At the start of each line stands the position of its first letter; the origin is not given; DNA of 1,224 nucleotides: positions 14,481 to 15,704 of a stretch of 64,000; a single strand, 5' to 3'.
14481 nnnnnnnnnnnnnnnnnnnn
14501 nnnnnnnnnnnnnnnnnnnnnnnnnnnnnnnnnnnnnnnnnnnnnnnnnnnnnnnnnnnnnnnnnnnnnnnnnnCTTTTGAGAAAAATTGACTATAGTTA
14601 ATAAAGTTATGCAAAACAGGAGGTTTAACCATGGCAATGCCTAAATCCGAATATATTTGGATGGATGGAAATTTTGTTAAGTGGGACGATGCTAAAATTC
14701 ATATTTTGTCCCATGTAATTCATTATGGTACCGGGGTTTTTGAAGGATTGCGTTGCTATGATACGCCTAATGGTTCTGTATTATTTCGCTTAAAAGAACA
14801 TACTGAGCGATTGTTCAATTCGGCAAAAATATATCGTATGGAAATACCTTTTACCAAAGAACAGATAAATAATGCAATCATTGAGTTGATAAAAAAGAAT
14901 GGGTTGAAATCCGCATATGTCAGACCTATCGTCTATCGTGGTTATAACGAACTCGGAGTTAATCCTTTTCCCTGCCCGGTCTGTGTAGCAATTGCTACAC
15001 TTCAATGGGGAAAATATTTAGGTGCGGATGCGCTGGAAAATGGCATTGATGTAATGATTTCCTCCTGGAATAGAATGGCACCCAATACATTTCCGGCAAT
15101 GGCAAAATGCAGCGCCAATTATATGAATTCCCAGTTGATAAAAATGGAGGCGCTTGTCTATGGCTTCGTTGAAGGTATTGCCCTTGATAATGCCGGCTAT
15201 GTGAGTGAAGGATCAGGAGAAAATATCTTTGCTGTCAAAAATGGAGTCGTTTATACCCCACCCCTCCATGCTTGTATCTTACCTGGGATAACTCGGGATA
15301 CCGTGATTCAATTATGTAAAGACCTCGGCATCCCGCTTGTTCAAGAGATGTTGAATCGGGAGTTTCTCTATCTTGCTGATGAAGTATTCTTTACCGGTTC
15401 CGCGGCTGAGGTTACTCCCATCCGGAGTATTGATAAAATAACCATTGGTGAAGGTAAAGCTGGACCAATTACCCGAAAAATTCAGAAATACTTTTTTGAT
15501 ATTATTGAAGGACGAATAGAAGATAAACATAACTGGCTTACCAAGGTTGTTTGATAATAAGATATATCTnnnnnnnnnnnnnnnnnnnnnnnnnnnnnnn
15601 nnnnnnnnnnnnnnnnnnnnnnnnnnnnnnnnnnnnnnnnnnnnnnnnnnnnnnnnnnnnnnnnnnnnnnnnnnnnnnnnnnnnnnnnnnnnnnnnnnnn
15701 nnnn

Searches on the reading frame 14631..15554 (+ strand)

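Call 14: search_protein_families(library=pfam, proteins=[window:14631-15554:+], max_evalue=0.00001)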
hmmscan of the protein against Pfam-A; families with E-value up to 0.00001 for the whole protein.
window:14631-15554:+ (307 aa): 1 family
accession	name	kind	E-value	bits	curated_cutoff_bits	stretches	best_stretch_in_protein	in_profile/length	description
PF01063.24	Aminotran_4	-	3.1e-53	181.3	28.5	1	35-267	1-223/223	Amino-transferase class IV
